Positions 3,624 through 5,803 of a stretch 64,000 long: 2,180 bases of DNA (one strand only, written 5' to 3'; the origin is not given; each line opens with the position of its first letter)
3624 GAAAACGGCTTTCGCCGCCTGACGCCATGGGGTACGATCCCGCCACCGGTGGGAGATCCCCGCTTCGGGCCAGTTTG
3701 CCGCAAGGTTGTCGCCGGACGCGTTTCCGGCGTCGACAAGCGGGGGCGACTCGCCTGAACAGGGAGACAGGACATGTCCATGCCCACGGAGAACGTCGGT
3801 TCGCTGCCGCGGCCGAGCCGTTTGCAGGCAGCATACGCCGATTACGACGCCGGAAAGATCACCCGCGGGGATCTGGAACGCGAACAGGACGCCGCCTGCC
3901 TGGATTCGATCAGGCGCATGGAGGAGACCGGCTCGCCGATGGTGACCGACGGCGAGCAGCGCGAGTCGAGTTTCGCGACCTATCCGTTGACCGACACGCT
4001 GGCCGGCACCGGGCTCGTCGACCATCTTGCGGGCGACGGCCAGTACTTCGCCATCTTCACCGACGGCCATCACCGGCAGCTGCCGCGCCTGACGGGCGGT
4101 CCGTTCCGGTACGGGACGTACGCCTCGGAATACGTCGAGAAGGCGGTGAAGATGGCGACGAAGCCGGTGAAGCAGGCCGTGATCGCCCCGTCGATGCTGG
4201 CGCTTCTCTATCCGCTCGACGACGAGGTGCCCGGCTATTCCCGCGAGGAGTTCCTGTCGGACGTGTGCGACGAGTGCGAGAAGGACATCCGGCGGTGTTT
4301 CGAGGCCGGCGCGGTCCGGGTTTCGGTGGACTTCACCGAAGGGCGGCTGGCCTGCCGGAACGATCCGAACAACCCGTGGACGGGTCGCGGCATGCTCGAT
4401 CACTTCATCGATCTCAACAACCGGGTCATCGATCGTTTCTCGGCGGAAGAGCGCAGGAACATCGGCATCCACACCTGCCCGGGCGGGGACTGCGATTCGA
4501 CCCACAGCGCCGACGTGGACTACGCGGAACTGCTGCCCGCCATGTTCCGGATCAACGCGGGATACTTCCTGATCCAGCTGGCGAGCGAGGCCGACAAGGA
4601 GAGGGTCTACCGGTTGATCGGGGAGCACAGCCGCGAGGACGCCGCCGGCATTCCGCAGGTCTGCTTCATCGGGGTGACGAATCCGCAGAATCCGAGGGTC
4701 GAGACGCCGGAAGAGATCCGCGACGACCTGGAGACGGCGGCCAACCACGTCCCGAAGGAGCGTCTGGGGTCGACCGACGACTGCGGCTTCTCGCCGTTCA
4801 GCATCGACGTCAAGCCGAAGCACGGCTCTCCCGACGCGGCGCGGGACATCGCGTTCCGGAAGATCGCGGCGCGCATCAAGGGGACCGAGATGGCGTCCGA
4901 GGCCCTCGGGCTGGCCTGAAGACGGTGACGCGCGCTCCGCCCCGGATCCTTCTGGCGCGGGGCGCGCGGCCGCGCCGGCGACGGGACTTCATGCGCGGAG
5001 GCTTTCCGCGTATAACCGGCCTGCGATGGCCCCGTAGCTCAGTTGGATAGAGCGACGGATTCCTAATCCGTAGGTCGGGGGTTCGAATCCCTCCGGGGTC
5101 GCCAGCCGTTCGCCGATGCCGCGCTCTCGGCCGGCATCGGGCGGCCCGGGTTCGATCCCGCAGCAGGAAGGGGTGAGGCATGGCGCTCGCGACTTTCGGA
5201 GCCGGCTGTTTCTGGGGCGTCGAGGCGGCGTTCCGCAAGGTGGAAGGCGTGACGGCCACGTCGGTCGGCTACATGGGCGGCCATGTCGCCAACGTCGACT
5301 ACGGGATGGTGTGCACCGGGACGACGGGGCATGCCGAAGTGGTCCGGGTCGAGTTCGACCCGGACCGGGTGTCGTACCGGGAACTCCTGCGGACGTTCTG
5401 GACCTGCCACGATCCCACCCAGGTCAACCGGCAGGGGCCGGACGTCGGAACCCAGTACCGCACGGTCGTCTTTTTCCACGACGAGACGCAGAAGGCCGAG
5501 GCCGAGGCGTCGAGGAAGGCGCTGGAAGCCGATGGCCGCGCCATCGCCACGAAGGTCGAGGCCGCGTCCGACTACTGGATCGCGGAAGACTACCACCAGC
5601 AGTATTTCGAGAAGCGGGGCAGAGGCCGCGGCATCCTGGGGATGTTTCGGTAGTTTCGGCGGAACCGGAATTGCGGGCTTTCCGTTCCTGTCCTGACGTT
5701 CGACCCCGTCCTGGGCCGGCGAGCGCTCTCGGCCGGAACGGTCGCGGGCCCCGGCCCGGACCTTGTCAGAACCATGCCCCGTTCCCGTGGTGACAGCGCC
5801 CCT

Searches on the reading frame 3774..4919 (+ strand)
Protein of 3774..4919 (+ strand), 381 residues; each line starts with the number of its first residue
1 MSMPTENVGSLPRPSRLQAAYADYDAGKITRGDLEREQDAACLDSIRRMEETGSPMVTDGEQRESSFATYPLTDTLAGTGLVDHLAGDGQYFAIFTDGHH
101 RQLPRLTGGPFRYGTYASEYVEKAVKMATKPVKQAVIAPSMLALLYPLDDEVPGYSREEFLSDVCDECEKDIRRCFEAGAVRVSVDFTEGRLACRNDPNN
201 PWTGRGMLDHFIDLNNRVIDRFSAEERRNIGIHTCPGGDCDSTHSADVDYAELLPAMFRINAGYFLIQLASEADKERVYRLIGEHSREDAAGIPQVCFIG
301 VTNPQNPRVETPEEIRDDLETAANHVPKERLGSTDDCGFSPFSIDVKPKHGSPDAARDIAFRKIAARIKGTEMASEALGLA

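Call 68: search_protein_families(library=pfam, proteins=[window:3774-4919:+], max_evalue=0.0001)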
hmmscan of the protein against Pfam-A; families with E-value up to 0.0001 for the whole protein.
window:3774-4919:+ (381 aa): 1 family
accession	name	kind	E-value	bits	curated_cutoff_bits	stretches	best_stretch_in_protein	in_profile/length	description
PF01717.24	Meth_synt_2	-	1.7e-07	31.3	21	1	3-339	1-303/324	Cobalamin-independent synthase, Catalytic domain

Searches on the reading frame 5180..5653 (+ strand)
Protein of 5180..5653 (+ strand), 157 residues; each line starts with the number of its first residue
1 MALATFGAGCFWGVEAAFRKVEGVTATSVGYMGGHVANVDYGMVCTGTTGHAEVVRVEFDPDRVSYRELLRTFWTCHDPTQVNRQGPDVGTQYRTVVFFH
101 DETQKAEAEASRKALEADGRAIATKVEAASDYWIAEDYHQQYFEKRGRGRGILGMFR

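Call 68: search_protein_families(library=pfam, proteins=[window:5180-5653:+], max_evalue=0.0001)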
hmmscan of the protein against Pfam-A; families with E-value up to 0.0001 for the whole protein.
window:5180-5653:+ (157 aa): 1 family
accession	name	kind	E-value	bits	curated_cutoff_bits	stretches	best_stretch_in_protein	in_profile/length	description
PF01625.27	PMSR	-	2.5e-61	206.8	23.7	1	4-147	2-148/153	Peptide methionine sulfoxide reductase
